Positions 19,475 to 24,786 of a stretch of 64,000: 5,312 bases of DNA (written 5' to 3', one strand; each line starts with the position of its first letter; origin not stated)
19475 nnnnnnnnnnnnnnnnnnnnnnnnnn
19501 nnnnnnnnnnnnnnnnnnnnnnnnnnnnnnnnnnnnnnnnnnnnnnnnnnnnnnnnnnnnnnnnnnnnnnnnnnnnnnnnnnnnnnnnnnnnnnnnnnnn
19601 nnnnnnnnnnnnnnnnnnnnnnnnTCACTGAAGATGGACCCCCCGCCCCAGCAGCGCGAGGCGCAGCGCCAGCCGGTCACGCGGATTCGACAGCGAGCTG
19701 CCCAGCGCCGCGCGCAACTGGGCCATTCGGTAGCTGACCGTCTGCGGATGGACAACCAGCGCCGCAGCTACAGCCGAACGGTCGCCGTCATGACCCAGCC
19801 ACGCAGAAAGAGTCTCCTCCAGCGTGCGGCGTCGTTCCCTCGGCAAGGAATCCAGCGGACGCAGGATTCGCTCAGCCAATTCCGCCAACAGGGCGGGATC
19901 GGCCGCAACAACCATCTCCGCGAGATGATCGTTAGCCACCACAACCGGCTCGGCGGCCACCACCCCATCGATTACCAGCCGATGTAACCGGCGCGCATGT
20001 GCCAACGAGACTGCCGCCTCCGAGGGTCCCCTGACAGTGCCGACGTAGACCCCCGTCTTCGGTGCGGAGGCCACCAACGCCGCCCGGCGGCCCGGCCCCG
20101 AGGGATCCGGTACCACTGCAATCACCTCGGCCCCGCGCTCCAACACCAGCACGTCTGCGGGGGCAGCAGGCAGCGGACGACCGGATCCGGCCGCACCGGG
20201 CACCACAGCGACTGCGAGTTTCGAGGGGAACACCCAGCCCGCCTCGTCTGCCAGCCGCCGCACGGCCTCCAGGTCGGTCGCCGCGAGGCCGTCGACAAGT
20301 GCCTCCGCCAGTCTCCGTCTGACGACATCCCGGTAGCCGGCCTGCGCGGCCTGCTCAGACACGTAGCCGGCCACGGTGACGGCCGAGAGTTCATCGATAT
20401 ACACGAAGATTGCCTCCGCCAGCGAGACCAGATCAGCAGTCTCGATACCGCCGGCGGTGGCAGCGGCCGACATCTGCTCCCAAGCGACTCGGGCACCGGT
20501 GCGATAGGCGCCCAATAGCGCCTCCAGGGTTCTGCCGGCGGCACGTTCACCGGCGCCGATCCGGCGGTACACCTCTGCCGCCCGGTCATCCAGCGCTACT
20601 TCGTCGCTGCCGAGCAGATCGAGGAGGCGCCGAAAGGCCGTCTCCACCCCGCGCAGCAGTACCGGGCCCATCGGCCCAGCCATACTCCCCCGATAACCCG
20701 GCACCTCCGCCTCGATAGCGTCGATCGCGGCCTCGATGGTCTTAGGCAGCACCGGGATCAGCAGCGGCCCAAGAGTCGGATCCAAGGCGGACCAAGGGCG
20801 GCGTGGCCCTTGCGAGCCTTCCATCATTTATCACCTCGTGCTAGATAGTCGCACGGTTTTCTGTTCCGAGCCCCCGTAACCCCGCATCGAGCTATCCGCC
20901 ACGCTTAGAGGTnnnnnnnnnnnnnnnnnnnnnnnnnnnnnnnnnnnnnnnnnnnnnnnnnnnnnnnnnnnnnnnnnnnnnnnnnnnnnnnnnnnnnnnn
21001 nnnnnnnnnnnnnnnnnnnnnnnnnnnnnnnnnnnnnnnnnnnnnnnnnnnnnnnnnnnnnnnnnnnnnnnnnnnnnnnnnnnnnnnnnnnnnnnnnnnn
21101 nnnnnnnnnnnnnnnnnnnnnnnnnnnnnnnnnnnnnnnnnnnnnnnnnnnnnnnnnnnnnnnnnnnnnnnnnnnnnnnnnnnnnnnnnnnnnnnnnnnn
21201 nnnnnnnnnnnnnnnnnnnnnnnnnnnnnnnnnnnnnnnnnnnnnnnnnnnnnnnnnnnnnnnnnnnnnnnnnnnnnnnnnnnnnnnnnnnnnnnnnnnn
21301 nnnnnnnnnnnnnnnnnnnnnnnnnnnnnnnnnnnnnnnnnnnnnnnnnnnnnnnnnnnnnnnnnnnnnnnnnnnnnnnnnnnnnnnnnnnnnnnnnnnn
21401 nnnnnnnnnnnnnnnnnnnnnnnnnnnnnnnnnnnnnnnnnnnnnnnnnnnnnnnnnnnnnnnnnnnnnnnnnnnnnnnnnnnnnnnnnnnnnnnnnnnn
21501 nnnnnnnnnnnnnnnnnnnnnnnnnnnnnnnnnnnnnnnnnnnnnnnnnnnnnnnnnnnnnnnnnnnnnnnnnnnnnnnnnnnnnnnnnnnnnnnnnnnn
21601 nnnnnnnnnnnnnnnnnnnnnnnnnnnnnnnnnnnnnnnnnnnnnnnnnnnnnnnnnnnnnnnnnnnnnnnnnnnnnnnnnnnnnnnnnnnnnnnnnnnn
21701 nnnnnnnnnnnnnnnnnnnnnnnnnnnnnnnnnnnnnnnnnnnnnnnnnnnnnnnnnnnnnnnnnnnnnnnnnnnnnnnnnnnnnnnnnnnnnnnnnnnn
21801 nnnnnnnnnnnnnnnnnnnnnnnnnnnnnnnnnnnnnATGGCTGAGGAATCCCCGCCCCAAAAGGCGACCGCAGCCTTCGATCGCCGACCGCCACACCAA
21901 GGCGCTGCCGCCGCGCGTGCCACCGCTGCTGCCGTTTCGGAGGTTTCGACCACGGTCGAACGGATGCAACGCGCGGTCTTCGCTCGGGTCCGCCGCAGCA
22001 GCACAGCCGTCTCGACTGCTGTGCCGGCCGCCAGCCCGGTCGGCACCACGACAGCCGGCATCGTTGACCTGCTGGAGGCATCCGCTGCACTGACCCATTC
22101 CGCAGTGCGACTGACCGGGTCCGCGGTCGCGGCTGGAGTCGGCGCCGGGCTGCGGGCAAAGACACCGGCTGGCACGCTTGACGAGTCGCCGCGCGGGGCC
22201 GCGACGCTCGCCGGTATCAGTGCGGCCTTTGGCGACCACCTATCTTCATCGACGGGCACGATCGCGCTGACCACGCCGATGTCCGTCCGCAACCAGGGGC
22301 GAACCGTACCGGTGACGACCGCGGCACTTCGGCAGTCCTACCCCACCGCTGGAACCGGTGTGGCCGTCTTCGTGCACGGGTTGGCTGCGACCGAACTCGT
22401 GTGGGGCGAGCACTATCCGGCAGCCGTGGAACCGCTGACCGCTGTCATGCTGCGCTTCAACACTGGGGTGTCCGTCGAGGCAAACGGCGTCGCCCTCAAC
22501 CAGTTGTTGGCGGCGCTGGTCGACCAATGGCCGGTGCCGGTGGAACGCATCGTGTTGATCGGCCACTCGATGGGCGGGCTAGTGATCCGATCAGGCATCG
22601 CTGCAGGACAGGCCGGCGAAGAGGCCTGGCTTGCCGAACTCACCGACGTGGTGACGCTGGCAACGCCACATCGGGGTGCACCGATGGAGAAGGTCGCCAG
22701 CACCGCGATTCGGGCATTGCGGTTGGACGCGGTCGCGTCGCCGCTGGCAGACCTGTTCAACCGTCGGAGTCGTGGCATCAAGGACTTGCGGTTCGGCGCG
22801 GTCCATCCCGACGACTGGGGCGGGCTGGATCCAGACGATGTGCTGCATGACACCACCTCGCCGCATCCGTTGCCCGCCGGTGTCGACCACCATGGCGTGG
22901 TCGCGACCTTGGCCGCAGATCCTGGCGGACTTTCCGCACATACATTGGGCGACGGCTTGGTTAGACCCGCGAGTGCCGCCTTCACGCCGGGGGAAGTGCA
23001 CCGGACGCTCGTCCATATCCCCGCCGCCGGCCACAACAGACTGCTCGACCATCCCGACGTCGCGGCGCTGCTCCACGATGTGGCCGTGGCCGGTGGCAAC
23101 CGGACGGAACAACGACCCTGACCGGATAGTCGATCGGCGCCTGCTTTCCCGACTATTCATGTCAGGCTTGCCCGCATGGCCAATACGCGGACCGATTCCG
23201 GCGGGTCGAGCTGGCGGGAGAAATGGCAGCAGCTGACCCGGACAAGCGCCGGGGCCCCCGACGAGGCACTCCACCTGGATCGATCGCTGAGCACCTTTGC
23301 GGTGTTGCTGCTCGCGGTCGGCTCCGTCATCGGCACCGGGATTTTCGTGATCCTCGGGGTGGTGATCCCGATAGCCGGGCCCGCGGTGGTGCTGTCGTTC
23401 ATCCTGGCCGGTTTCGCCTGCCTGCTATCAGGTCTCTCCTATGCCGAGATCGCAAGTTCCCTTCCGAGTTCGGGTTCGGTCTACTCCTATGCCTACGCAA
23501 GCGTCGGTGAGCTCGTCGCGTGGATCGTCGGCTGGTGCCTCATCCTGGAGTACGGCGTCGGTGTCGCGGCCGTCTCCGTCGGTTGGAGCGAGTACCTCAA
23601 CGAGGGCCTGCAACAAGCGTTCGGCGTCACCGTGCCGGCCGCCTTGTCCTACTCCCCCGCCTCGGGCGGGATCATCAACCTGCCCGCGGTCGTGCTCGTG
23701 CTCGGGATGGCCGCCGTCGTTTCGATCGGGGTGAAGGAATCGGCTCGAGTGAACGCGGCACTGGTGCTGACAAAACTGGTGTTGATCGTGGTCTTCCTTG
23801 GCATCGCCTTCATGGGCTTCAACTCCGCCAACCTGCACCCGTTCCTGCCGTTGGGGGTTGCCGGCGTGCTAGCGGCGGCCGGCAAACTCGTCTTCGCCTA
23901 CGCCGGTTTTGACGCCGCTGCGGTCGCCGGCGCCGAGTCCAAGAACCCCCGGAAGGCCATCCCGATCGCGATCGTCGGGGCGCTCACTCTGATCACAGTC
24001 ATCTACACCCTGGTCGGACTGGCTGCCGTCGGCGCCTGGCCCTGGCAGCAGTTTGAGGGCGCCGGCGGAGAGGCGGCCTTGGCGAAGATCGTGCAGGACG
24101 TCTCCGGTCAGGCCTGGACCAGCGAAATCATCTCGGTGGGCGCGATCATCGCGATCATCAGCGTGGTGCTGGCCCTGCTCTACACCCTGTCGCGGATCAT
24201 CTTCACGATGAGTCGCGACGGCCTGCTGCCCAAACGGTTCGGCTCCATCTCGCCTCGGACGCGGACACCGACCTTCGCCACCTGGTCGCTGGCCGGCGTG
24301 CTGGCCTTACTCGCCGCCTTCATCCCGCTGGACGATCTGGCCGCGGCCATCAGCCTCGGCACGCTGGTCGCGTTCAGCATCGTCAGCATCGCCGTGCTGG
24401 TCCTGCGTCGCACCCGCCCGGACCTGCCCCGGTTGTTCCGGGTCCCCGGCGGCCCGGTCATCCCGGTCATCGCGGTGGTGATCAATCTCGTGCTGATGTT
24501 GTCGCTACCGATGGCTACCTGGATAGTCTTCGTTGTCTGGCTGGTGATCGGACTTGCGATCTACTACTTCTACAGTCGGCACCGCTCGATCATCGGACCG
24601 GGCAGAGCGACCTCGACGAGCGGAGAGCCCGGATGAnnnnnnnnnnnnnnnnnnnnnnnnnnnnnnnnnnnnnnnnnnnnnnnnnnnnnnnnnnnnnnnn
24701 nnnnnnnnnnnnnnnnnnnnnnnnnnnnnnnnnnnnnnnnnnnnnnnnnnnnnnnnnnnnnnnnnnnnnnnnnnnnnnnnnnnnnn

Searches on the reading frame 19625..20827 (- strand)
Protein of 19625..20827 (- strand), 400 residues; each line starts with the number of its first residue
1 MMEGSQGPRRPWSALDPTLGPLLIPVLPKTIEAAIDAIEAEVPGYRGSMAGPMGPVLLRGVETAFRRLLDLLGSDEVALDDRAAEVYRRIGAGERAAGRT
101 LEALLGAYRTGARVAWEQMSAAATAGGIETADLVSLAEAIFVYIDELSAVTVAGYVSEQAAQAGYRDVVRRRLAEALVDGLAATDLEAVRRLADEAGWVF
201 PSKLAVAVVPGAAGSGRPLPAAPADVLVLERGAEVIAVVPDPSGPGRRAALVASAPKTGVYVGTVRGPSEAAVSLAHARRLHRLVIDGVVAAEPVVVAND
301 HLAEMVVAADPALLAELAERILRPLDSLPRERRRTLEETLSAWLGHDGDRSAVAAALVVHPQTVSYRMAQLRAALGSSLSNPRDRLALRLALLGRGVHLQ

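Call 95: search_protein_families(library=pfam, proteins=[window:19625-20827:-], max_evalue=0.00001)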
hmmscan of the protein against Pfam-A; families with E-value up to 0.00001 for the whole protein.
window:19625-20827:- (400 aa): 1 family
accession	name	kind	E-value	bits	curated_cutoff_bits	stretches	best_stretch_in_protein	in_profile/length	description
PF13556.12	HTH_30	-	1.8e-17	63.3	27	1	337-393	2-58/59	PucR C-terminal helix-turn-helix domain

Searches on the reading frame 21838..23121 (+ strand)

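Call 95: search_protein_families(library=pfam, proteins=[window:21838-23121:+], max_evalue=0.00001)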
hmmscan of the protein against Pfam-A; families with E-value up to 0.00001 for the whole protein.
window:21838-23121:+ (427 aa): 2 families
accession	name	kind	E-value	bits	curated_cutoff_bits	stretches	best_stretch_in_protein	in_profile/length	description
PF07819.20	PGAP1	-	1.5e-07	31.8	24.3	1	232-284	87-135/233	PGAP1-like alpha/beta domain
PF05057.20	DUF676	-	4.9e-06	26.6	20.3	0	209-286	51-133/217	Putative serine esterase (DUF676)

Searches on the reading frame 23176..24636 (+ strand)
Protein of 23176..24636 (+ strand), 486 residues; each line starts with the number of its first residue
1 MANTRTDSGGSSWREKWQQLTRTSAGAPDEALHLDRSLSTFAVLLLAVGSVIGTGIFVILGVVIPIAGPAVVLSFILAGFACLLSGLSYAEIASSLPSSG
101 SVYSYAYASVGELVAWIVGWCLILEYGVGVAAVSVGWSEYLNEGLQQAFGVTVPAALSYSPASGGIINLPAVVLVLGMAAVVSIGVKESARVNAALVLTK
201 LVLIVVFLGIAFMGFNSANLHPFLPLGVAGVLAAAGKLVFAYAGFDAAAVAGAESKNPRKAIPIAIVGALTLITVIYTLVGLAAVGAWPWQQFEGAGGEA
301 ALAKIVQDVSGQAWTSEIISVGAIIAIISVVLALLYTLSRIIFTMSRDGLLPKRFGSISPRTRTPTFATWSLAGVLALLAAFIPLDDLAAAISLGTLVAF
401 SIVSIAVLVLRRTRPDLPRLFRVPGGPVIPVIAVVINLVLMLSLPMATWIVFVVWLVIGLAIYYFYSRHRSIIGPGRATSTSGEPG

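Call 95: search_protein_families(library=pfam, proteins=[window:23176-24636:+], max_evalue=0.00001)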
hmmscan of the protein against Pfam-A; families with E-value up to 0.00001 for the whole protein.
window:23176-24636:+ (486 aa): 3 families
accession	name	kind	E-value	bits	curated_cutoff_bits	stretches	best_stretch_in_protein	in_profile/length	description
PF13520.12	AA_permease_2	-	6.7e-54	183.9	27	1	38-445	1-405/427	Amino acid permease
PF00324.27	AA_permease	-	2.8e-41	142.1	24.6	1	43-467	2-461/470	Amino acid permease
PF13906.12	AA_permease_C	-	2.7e-15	56.6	27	1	421-471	1-51/51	C-terminus of AA_permease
